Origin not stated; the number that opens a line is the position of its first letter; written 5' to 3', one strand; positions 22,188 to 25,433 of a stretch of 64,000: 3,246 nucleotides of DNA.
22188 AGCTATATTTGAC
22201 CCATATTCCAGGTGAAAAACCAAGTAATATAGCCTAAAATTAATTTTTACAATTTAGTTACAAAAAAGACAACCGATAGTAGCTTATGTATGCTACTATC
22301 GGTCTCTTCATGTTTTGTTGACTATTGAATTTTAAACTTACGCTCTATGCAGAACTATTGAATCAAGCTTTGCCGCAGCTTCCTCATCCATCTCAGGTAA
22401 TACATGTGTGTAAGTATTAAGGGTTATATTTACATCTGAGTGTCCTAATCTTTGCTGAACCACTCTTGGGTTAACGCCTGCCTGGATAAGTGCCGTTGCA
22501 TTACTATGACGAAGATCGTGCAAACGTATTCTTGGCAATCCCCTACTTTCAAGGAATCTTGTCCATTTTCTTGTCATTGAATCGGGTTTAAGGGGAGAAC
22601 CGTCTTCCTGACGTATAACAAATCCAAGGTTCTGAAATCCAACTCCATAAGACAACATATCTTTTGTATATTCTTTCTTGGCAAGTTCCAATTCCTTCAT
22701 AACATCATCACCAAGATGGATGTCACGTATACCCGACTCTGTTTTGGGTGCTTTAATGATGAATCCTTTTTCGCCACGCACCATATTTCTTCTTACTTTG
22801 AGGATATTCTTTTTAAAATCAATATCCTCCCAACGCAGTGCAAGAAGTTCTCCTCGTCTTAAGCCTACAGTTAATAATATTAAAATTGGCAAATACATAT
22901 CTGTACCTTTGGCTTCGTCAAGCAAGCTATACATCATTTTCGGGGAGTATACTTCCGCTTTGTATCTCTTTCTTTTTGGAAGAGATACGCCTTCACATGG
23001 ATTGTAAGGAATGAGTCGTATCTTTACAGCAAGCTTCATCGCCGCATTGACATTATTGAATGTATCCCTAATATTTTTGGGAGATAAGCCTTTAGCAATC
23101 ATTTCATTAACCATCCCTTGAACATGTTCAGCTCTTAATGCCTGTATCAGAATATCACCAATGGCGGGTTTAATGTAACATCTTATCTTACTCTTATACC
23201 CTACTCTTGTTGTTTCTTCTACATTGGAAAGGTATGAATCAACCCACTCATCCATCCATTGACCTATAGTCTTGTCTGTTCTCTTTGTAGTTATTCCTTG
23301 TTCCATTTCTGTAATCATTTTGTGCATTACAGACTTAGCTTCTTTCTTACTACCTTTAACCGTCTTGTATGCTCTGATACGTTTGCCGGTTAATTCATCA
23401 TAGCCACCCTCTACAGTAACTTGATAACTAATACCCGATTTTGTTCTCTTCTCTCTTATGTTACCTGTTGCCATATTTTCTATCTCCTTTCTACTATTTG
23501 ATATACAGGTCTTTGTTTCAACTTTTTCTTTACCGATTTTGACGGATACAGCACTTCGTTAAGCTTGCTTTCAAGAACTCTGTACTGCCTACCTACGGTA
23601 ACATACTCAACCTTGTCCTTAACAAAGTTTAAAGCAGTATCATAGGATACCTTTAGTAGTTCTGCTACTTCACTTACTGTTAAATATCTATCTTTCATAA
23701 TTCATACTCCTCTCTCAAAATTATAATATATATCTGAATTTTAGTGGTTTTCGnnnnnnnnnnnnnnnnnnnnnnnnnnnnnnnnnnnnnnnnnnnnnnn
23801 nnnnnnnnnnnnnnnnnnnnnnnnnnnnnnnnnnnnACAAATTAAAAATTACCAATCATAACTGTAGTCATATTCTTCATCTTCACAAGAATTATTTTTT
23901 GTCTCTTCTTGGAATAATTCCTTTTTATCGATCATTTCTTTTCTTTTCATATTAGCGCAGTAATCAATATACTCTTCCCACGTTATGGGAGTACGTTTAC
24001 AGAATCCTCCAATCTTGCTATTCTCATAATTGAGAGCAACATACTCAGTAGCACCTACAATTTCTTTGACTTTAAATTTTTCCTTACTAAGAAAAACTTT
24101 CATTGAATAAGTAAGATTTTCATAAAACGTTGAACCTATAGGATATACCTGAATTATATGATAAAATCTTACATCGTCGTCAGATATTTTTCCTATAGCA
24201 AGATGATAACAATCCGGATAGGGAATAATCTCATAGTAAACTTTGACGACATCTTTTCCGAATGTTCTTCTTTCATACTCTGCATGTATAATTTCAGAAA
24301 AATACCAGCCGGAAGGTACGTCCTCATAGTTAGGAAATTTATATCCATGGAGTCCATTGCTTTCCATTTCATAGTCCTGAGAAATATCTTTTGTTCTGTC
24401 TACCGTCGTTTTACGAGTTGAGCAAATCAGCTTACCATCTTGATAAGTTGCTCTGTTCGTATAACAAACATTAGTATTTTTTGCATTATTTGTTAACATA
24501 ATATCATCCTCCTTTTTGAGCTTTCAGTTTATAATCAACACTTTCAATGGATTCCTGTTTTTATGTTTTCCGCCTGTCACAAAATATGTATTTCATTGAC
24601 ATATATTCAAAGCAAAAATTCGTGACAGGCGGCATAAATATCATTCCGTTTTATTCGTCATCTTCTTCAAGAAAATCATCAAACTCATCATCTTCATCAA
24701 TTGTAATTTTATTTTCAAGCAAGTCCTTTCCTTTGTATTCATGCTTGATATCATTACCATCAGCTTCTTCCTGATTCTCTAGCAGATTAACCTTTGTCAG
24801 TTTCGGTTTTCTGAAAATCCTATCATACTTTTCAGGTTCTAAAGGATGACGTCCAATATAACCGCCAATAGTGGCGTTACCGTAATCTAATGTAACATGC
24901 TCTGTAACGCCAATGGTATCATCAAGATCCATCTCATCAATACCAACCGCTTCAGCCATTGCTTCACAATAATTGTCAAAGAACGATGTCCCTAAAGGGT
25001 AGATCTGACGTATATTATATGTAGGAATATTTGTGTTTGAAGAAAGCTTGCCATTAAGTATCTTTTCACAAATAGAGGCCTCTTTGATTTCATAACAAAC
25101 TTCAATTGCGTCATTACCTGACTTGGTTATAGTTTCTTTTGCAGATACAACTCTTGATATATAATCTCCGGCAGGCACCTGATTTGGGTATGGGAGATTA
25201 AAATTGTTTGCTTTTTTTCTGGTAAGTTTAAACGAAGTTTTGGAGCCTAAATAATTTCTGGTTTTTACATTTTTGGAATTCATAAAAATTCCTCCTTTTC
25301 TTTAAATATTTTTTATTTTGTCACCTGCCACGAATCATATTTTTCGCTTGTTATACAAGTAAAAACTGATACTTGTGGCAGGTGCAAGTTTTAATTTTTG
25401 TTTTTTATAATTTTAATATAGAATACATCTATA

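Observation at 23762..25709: Conserved ~67-bp inverted-repeat module repeated five times, punctuating a gene array next to the integrase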

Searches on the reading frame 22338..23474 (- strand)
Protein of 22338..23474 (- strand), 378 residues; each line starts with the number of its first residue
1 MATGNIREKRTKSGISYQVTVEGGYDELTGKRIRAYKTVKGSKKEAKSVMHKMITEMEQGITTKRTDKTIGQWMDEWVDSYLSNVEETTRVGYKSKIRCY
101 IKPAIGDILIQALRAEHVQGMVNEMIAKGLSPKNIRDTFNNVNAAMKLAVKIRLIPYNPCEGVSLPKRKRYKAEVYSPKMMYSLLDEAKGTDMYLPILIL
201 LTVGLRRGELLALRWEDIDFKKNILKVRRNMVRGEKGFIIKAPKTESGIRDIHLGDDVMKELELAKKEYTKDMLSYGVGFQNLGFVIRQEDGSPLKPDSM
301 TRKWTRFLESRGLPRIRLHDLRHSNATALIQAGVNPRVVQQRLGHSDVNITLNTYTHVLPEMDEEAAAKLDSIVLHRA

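Call 11: search_protein_families(library=pfam, proteins=[window:22338-23474:-], max_evalue=0.01)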
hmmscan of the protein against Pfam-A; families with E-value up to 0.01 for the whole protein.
window:22338-23474:- (378 aa): 4 families
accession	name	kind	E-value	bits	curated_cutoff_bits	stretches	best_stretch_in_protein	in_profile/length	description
PF00589.27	Phage_integrase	-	4.5e-27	95.4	27.1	1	189-360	20-170/172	Phage integrase family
PF14659.12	Phage_int_SAM_3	-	1e-11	45.3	22.6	1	69-125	1-57/58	Phage integrase, N-terminal SAM-like domain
PF14657.12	Arm-DNA-bind_4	-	1.5e-05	24.9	22.3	1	16-60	1-45/47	Arm DNA-binding domain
PF22022.2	Phage_int_M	-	0.0011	19.6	27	1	72-161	3-91/96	Phage integrase central domain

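Call 91: find_related_loci(query=window:22338-23474:-, collection=viral_contigs, flank=8000)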
Query window:22338-23474:- (378 aa) in viral_contigs; peptide patterns used: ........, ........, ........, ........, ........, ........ (x = any residue, [..] = any of these).
23 stretches matched a pattern; 18 encode a relative of the query (tblastn E <= 1e-3); 18 distinct loci.
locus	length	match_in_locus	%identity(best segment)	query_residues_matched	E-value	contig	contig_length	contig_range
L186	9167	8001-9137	29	4-370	1e-34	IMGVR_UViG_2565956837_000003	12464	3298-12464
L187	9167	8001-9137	28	4-370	1e-33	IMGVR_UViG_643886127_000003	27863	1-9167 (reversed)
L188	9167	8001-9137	28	4-370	2e-33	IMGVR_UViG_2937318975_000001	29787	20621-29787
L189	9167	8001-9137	28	4-370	2e-33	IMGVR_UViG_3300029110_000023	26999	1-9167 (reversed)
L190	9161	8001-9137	28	4-370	2e-33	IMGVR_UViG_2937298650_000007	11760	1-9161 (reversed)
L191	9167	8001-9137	28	4-370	5e-33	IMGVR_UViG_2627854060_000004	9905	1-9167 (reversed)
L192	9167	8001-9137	28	4-370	5e-33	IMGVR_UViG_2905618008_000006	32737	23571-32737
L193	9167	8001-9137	28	4-370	7e-33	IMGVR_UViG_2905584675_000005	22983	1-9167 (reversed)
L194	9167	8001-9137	28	4-370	1e-32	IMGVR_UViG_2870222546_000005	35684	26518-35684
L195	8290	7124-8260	28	4-370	2e-32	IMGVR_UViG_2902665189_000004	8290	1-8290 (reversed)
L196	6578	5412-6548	28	4-370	1e-31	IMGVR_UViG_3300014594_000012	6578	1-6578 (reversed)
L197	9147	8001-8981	28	69-374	1e-26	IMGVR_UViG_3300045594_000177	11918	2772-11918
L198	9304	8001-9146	26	13-374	4e-25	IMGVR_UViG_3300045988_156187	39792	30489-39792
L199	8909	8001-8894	27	64-374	3e-22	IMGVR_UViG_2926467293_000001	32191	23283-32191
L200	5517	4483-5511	23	28-373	5e-20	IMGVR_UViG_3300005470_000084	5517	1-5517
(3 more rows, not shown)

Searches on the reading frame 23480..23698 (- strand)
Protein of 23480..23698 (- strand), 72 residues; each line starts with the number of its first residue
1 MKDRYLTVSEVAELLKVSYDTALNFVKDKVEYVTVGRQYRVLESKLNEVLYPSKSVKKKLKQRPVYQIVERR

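Call 11: search_protein_families(library=pfam, proteins=[window:23480-23698:-], max_evalue=0.01)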
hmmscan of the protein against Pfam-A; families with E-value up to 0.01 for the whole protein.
window:23480-23698:- (72 aa): 2 families
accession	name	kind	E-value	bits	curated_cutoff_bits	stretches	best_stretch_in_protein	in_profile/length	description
PF12728.13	HTH_17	-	8.1e-08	32.8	27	1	5-49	1-46/51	Helix-turn-helix domain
PF13443.12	HTH_26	-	0.0041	17.8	22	1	1-35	6-40/63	Cro/C1-type HTH DNA-binding domain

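Call 30: find_encoding_contigs(protein=window:23480-23698:-, flank=10000, max_places=10)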
Protein window:23480-23698:- (72 aa): 7 contigs read that carry it; 3 places shown.
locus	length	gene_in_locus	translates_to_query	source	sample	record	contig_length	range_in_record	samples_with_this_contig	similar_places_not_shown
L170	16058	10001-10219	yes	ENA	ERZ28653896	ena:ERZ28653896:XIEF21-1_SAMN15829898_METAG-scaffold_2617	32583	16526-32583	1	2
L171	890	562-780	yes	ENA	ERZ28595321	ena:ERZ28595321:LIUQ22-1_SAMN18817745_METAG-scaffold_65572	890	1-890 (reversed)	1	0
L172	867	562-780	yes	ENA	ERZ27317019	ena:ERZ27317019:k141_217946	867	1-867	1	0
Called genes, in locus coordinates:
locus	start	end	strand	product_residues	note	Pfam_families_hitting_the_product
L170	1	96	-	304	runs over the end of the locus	PF13230:GATase_4 (weak), PF13522:GATase_6, PF13537:GATase_7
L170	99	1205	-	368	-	PF12224:Amidoligase_2 (weak)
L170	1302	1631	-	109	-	PF12957:DUF3846 (faint)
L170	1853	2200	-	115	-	-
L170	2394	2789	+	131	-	PF12957:DUF3846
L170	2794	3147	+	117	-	-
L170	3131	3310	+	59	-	PF14207:DpnD-PcfM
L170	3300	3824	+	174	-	PF07799:DUF1643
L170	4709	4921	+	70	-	-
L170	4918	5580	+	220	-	-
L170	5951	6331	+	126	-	-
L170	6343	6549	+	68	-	-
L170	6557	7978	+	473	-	-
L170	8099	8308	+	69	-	-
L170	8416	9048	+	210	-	-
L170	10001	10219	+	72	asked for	PF12728:HTH_17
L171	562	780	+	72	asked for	PF12728:HTH_17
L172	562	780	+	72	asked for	PF12728:HTH_17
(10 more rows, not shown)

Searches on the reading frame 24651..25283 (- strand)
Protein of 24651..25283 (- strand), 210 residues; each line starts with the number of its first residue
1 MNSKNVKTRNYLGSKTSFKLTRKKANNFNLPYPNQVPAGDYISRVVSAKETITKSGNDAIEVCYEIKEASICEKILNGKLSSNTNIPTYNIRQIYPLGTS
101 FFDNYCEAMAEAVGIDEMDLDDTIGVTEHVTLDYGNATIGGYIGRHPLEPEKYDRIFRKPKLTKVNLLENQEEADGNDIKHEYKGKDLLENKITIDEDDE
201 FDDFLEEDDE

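Call 11: search_protein_families(library=pfam, proteins=[window:24651-25283:-], max_evalue=0.01)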
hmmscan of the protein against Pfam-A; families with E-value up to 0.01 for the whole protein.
window:24651-25283:- (210 aa): 1 family
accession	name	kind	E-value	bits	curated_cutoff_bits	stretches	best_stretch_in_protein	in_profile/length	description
PF05037.18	DUF669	-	0.0035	17.9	21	1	34-129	12-101/138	Protein of unknown function (DUF669)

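Call 14: search_protein_families(library=phrogs, proteins=[window:24651-25283:-], max_evalue=0.01)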
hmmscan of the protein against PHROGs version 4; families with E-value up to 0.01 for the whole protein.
window:24651-25283:- (210 aa): 1 family
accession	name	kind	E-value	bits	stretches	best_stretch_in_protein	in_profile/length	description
phrog_378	-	DNA, RNA and nucleotide metabolism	0.002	19.4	1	22-68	7-54/163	single strand DNA binding protein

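Call 59: find_homologous_proteins(query=window:24651-25283:-, max_evalue=0.001)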
Query window:24651-25283:- (210 aa): 6 proteins with E <= 0.001 among 418 candidates.
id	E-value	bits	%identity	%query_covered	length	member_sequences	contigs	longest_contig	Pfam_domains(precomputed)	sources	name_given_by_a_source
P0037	8.0e-136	469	100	100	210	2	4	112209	-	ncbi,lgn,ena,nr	ncbi:MAG: hypothetical protein II998_09540 [Clostridia bacterium]|nr:hypothetical protein [Clostridi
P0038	2.6e-84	301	77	80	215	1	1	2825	-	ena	-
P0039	5.1e-83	296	72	80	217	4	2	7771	-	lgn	-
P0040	1.8e-82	295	69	90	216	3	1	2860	-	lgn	-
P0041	3.4e-19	88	41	71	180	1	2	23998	-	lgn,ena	-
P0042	1.0e-15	77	38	64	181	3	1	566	-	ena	-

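Call 75: find_encoding_contigs(protein=P0039, flank=8000, max_places=3)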
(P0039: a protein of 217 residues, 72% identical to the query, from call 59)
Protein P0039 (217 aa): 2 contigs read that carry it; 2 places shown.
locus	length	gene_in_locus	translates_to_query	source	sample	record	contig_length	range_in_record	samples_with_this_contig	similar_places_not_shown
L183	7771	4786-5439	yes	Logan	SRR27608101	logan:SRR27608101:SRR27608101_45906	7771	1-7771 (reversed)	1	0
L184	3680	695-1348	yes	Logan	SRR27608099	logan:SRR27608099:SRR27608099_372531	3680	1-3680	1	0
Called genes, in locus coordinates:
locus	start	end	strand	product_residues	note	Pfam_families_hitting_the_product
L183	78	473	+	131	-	PF12957:DUF3846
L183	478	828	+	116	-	-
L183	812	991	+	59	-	PF14207:DpnD-PcfM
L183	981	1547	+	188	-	PF07799:DUF1643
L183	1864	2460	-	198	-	-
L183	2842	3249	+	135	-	-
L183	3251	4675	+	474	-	-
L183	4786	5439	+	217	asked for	-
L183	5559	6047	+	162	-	-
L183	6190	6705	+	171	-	-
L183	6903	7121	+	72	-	PF12728:HTH_17 (weak)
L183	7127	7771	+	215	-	?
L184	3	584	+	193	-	?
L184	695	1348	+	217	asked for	-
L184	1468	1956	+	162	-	-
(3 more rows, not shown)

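Call 101: predict_structure(alignment_id=A6)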
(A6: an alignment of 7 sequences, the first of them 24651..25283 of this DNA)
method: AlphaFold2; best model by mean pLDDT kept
length: 210 residues; sequences in the alignment: 7
mean_pLDDT: 71.2   pTM: 0.59
mean pLDDT of the five models: 71.2, 71.2, 70.5, 66.0, 64.3
residues with pLDDT >= 90: 56; 70-90: 76; 50-70: 14; < 50: 64
segments of 3 or more residues with pLDDT < 50: 1-24, 161-198
pLDDT, mean of each block of 10 residues (from residue 1): 40 39 62 90 93 91 93 87 85 91 90 86 90 87 87 72 39 35 40 44 52
secondary structure, 60 per line:
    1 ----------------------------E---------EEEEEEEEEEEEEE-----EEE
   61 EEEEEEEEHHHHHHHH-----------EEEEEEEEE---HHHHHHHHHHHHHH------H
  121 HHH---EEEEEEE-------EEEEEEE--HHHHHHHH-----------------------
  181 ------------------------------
elements in order: E39-52 E58-68 H69-76 E88-96 H100-113 H120-123 E127-133 E141-147 H150-157

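Call 104: fold_search(model_id=the predicted structure, library=pdb)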
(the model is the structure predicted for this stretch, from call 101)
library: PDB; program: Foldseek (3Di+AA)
matches with E <= 10: 795; with E <= 0.001: 1
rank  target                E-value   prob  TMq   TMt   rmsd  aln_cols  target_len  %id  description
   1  8s4s_B                8.9e-04  1.00  0.30  0.45  10.9       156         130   12  PrgE from plasmid pCF10 (released 2024-05-29)
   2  8s4t_A                1.1e-03  1.00  0.32  0.46  13.3       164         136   10  DNA bound structure of PrgE from plasmid pCF10 (released 2024-05-29)
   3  3klw_B                3.1e-02  0.80  0.22  0.42   6.5       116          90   10  Crystal structure of primosomal replication protein n from Bordetella pertussis. northeast structural genomics consort (released 2009-11-24)
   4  3klw_A                5.0e-02  0.84  0.24  0.45   6.6       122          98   12  Crystal structure of primosomal replication protein n from Bordetella pertussis. northeast structural genomics consort (released 2009-11-24)
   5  8aa9_A                7.1e-02  0.38  0.20  0.22  11.6       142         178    8  Crystal structure of the Rpa1 AROD-OB-1 domains (released 2023-05-03)
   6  2fxq                  7.5e-02  0.38  0.21  0.23   8.0       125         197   11  Single-stranded DNA-binding protein from Thermus aquaticus (released 2006-02-14)
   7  8aa9_B                7.5e-02  0.35  0.20  0.22  10.9       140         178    9  Crystal structure of the Rpa1 AROD-OB-1 domains (released 2023-05-03)
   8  5xgt_A                8.5e-02  0.77  0.26  0.45   8.0       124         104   10  Crystal structure of the N-terminal domain of Staphylococcus aureus single-stranded DNA-binding protein SsbA at 1.82 a (released 2017-08-09)
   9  3tqy_A                8.5e-02  0.25  0.20  0.31   8.8       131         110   11  Structure of a single-stranded DNA-binding protein (ssb), from Coxiella burnetii (released 2011-09-21)
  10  6jdg_D                1.0e-01  0.47  0.22  0.38   8.2       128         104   11  Complexed crystal structure of PaSSB with ssDNA dT20 at 2.39 angstrom resolution (released 2019-12-11)
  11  2pnh_B                1.1e-01  0.41  0.22  0.38   7.0       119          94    8  Escherichia coli PriB E39A variant (released 2007-08-07)
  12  2cwa                  1.3e-01  0.60  0.25  0.25   5.9       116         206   13  Crystal Structure Of The Single-stranded DNA Binding Protein From Thermus Thermophilus HB8 (released 2005-12-17)
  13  5yun_B                1.3e-01  0.51  0.23  0.39   8.2       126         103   10  Crystal structure of SSB complexed with myc (released 2018-10-10)
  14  9i5i_E                1.4e-01  0.63  0.22  0.15   5.9       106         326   10  PR1 phage heterodimeric DNA ligase in complex with 21-mer nicked DNA (random sequence) (released 2026-02-18)
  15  3udg_C                1.4e-01  0.57  0.26  0.25   6.8       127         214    9  Structure of Deinococcus radiodurans SSB bound to ssDNA (released 2012-05-16)
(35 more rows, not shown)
